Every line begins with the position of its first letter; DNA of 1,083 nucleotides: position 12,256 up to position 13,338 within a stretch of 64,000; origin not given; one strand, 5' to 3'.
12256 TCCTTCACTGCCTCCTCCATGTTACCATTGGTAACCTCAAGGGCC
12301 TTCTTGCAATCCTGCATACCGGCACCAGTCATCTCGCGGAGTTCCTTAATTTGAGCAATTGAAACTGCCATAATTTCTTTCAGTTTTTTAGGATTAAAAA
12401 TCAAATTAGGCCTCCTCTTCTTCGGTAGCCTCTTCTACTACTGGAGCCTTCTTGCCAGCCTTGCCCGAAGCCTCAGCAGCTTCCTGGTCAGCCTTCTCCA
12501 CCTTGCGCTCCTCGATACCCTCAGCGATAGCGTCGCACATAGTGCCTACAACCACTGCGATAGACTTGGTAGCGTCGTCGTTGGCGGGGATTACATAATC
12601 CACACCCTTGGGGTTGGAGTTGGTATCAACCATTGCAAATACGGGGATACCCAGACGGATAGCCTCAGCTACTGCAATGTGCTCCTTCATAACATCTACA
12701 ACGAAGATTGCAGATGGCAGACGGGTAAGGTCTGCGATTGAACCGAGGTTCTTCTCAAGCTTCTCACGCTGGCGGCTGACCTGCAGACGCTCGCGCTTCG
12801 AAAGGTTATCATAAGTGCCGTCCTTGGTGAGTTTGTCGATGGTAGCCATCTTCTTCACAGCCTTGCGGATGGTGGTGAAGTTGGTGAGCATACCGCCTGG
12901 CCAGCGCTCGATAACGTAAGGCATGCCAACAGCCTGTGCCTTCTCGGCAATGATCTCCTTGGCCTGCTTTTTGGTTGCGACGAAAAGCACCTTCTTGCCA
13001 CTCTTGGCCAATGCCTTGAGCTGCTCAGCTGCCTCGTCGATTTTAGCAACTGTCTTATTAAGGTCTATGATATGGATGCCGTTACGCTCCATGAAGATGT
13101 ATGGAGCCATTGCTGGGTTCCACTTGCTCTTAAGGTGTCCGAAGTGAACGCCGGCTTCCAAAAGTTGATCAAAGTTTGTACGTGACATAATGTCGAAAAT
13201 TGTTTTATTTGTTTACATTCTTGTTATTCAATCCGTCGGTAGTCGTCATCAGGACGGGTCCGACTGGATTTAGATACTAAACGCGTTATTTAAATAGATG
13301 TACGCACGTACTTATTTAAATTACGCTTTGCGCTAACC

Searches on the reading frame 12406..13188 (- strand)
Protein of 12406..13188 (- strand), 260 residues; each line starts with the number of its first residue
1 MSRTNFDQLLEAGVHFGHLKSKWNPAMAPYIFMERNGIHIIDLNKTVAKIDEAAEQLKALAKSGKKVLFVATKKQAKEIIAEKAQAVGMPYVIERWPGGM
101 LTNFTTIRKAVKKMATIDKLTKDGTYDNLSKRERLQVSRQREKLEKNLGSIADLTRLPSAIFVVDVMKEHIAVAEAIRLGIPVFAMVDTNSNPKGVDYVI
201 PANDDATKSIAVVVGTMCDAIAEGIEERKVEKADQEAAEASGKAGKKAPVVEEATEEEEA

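Call 76: list_cluster_members(proteins=[window:12406-13188:-, window:11382-12371:-, window:13759-14217:-])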
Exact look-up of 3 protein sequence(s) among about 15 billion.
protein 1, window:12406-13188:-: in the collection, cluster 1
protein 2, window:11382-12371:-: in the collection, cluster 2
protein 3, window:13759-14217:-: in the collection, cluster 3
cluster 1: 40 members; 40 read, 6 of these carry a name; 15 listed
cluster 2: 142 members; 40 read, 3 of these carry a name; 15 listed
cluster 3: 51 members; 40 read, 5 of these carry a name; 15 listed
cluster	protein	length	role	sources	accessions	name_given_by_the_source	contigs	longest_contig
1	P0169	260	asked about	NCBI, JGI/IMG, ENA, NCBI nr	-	-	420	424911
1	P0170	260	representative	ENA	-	-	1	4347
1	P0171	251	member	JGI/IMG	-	-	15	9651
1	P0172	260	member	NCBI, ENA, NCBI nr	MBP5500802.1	MAG: 30S ribosomal protein S2 [Bacteroidales bacterium] | 30S ribosomal protein S2 [Bacteroidales bacterium]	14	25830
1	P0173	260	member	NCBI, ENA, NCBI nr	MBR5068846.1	MAG: 30S ribosomal protein S2 [Bacteroidales bacterium] | 30S ribosomal protein S2 [Bacteroidales bacterium]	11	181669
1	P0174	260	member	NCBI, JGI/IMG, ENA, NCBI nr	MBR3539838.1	MAG: 30S ribosomal protein S2 [Bacteroidales bacterium] | 30S ribosomal protein S2 [Bacteroidales bacterium]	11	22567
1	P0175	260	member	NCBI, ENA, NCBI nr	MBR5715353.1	MAG: 30S ribosomal protein S2 [Bacteroidales bacterium] | 30S ribosomal protein S2 [Bacteroidales bacterium]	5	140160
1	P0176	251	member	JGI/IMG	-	small subunit ribosomal protein S2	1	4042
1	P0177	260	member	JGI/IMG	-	small subunit ribosomal protein S2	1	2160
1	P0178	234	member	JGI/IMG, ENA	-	-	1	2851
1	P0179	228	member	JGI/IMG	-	-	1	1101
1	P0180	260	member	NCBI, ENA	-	-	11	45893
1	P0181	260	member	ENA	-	-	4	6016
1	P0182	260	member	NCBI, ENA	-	-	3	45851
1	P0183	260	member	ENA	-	-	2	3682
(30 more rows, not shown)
